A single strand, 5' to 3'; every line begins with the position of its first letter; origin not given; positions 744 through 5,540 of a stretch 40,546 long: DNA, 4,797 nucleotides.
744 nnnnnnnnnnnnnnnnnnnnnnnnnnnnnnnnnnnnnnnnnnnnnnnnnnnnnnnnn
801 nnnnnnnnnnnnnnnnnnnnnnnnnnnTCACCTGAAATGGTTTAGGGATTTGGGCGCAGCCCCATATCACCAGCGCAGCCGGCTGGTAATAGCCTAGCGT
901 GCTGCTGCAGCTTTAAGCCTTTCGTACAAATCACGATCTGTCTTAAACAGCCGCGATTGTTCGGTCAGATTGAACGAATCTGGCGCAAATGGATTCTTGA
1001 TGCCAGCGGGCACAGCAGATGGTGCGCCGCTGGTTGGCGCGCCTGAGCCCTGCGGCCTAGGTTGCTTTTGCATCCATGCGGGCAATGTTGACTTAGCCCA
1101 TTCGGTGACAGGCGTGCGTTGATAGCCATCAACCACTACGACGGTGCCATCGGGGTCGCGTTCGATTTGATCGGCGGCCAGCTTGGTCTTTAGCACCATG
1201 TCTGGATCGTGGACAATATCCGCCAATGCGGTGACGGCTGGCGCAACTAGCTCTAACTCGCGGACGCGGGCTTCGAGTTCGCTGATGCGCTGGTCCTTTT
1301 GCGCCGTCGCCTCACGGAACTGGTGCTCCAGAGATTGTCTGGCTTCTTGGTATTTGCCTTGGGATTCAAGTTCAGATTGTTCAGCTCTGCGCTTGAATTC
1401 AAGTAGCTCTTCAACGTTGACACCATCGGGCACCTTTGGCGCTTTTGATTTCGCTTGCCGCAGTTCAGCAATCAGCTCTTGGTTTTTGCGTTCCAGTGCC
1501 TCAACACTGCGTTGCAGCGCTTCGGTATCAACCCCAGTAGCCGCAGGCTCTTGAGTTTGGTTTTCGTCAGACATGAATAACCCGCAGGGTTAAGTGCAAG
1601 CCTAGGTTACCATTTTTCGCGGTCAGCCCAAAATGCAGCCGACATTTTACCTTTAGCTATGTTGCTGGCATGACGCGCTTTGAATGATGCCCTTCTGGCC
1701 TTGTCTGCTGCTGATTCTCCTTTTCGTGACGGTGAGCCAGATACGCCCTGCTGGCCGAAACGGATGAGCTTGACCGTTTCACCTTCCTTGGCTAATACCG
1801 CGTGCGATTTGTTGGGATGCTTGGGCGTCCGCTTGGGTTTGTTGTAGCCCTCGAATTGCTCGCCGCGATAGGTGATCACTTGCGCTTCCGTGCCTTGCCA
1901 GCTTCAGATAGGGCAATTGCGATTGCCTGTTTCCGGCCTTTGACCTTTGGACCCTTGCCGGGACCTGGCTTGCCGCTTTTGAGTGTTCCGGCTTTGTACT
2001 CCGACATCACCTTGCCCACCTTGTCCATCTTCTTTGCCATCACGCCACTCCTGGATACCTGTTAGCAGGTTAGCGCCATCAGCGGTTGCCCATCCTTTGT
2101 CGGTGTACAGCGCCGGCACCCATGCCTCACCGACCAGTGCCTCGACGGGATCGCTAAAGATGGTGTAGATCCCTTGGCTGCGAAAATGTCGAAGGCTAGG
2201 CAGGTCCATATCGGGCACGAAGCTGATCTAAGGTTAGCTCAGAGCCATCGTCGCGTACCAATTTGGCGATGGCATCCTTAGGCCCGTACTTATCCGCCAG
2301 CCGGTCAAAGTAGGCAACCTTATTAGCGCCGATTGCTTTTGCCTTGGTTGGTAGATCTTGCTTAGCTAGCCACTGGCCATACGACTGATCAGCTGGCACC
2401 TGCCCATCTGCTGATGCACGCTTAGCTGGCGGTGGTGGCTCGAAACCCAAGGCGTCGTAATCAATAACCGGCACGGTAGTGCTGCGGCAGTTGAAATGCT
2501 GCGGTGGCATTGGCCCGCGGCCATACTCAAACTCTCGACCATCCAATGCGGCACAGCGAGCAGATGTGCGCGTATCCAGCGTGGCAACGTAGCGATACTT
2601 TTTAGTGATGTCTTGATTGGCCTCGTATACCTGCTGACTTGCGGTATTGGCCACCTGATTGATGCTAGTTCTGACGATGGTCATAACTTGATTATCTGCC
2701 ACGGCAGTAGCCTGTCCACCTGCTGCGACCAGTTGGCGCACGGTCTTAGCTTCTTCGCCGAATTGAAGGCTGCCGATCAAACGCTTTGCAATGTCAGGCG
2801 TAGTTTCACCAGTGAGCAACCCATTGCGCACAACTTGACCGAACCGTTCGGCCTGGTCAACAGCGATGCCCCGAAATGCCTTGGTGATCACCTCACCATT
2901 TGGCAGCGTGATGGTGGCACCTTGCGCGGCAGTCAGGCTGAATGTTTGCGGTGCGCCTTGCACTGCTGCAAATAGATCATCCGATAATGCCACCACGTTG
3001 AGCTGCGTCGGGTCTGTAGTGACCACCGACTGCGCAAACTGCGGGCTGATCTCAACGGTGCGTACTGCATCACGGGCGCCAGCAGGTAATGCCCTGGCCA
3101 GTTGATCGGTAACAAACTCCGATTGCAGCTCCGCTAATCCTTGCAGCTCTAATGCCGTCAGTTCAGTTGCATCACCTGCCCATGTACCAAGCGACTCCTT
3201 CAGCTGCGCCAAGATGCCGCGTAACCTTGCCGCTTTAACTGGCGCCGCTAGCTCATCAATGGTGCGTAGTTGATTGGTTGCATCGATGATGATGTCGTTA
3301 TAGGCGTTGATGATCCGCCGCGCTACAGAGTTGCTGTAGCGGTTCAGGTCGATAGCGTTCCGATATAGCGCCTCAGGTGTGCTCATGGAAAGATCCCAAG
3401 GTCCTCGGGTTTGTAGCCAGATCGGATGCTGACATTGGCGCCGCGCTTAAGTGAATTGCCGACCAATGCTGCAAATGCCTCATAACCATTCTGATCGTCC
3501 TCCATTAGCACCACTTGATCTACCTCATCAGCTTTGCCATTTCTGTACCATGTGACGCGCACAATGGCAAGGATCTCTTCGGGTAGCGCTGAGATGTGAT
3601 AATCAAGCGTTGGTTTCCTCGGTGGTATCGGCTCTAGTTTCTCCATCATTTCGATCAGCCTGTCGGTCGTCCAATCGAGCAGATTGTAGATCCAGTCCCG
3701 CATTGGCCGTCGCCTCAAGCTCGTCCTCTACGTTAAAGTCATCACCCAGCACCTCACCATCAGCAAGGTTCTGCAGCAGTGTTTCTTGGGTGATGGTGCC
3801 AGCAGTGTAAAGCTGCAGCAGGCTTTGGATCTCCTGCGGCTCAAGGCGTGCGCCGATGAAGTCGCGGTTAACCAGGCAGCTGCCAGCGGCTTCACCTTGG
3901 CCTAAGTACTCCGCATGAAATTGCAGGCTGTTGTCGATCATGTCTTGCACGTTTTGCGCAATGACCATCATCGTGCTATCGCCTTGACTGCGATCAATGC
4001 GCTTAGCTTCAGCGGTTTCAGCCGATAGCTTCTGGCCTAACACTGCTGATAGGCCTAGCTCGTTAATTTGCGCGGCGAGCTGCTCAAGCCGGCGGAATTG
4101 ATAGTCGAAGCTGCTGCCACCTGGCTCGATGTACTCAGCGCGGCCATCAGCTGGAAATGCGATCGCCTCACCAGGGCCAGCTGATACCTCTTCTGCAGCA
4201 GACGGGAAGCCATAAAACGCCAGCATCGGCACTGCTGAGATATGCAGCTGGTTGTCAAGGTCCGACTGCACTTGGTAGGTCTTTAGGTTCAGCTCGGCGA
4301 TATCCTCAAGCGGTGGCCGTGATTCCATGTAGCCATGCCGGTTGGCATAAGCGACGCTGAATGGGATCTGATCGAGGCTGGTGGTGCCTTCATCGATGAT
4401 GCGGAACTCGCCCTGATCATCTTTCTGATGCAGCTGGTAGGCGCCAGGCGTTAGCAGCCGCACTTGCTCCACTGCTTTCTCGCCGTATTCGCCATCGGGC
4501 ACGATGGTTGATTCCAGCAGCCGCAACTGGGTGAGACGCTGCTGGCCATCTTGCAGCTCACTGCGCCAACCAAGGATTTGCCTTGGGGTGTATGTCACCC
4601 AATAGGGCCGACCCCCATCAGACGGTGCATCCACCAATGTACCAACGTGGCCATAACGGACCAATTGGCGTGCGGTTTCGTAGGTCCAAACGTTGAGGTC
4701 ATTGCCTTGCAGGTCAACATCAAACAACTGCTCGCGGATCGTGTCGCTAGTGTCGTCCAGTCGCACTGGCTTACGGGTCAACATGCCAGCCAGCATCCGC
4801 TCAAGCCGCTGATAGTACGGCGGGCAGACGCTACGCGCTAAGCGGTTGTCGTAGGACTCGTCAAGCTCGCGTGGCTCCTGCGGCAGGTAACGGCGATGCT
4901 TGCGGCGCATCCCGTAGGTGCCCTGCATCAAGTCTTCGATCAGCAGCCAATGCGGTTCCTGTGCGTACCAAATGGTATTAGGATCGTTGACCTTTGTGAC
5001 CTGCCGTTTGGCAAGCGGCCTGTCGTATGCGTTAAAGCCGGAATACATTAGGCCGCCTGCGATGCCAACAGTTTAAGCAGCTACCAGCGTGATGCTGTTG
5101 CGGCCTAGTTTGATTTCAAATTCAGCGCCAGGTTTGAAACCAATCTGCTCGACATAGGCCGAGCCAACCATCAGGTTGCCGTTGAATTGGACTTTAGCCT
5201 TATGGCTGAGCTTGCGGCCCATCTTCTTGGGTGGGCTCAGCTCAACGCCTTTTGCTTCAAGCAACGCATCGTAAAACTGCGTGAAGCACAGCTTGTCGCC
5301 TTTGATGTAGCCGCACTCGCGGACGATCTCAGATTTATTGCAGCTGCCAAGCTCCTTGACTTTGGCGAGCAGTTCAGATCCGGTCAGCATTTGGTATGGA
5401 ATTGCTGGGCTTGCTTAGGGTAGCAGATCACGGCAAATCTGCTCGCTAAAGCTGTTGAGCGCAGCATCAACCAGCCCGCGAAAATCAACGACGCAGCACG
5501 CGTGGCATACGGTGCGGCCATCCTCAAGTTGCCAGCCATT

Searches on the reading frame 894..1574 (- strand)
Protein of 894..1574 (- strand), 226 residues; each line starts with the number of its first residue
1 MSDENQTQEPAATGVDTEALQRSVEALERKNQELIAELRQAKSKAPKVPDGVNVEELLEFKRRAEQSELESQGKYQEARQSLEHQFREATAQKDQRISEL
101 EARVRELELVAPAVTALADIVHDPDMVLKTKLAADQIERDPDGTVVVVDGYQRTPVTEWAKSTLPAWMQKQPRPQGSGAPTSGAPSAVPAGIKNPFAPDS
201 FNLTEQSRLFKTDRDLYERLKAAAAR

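Call 18: search_protein_families(library=pfam, proteins=[window:894-1574:-], max_evalue=0.01)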
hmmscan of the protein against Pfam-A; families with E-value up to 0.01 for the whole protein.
window:894-1574:- (226 aa): 0 families

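Call 62: search_protein_families(library=phrogs, proteins=[window:894-1574:-], max_evalue=0.0001)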
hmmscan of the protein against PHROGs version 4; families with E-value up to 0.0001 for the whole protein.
window:894-1574:- (226 aa): 1 family
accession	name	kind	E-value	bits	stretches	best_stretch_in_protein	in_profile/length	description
phrog_206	-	head and packaging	1e-24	88.7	1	15-223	35-262/263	head scaffolding protein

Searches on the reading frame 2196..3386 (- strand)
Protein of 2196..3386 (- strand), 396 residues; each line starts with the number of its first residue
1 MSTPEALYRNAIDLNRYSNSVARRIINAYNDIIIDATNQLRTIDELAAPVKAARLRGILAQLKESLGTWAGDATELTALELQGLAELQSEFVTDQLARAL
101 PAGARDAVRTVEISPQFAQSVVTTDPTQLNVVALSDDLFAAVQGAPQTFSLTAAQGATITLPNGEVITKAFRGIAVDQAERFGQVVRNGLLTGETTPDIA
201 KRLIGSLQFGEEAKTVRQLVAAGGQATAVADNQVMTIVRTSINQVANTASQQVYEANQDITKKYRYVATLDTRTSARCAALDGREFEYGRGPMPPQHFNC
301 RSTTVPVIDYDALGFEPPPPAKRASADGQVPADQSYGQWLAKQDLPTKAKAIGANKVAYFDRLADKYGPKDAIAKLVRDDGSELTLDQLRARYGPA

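Call 18: search_protein_families(library=pfam, proteins=[window:2196-3386:-], max_evalue=0.01)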
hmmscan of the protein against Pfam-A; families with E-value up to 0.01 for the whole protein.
window:2196-3386:- (396 aa): 1 family
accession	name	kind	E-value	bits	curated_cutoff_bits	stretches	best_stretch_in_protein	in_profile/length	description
PF04233.19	Phage_Mu_F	-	9.3e-15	55.8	29.6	1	187-304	8-111/112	Phage Mu protein F like protein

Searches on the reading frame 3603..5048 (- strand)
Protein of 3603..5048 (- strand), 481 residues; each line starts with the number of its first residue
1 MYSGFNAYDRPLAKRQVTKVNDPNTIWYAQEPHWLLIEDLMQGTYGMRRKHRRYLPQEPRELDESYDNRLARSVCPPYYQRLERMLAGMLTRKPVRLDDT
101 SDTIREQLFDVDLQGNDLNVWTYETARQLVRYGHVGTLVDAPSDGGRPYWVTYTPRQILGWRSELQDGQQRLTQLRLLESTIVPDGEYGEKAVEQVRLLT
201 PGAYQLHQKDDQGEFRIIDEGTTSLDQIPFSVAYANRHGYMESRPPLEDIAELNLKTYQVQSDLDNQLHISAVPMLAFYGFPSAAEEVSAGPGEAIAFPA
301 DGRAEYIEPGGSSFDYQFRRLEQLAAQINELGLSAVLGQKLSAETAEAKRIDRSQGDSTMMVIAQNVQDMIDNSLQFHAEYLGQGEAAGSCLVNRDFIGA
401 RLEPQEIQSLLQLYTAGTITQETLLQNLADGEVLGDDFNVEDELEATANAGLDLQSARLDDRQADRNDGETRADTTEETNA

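Call 18: search_protein_families(library=pfam, proteins=[window:3603-5048:-], max_evalue=0.01)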
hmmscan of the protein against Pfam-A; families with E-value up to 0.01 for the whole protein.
window:3603-5048:- (481 aa): 1 family
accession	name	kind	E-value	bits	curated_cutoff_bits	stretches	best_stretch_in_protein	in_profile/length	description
PF13264.11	DUF4055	-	1.5e-30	106.6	25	1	246-381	1-139/140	Domain of unknown function (DUF4055)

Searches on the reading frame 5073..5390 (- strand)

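Call 18: search_protein_families(library=pfam, proteins=[window:5073-5390:-], max_evalue=0.01)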
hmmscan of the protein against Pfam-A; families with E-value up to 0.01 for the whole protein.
window:5073-5390:- (105 aa): 1 family
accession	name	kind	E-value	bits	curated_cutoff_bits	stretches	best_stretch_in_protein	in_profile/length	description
PF14250.11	AbrB-like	-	2.4e-22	79.2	25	1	38-102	1-70/70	AbrB-like transcriptional regulator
